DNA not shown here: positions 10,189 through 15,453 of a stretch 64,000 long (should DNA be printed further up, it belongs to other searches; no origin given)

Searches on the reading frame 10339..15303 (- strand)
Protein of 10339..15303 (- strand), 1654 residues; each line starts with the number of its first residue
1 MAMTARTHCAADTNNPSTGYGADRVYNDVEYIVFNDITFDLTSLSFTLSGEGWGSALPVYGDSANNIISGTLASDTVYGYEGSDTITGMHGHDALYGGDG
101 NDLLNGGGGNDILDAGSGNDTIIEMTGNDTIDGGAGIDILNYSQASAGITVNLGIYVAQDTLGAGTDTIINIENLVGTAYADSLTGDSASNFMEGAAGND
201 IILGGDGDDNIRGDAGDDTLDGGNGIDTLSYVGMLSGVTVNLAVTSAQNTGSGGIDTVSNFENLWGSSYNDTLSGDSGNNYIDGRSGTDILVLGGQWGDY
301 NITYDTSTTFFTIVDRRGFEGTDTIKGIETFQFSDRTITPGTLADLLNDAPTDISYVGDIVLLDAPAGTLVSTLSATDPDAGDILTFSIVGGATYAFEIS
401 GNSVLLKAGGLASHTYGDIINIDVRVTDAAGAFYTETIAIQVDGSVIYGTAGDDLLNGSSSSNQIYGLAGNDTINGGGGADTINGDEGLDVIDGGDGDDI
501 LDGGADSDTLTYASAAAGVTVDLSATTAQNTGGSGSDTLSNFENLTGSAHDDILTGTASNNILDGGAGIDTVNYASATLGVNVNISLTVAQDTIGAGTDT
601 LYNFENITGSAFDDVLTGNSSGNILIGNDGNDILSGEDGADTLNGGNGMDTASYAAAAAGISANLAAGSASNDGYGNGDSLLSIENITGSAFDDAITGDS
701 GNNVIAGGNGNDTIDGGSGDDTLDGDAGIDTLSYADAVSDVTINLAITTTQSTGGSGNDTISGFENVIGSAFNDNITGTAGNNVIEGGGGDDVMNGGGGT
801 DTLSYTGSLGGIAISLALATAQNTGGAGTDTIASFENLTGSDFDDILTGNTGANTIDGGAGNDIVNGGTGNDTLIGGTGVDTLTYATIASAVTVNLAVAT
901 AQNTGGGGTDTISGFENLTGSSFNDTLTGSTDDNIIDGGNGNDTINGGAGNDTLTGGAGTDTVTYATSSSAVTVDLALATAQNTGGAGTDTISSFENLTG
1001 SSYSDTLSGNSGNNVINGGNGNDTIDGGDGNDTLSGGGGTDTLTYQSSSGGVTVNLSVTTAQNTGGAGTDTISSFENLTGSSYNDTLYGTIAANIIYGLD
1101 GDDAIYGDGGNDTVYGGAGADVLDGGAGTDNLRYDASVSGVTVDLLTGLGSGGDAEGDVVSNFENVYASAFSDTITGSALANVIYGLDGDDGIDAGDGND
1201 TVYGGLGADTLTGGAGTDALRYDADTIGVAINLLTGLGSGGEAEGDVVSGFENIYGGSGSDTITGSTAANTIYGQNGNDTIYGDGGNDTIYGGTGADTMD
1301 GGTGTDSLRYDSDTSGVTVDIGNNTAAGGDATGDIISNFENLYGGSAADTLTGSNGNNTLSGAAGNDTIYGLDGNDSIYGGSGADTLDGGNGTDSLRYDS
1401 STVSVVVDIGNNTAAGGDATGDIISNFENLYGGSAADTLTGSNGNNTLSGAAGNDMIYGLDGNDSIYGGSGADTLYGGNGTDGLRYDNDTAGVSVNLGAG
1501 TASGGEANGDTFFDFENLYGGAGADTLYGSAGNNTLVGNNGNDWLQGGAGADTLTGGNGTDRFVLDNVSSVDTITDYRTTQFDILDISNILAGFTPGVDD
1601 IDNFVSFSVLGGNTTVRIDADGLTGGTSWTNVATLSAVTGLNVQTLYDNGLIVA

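Call 84: search_protein_families(library=pfam, proteins=[window:10339-15303:-], max_evalue=0.001)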
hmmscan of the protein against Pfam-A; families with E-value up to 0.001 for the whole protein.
window:10339-15303:- (1654 aa): 1 family
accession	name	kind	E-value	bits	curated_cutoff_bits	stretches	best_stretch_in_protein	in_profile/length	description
PF00353.25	HemolysinCabind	-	5.6e-150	486.8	23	27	999-1034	1-36/36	RTX calcium-binding nonapeptide repeat (4 copies)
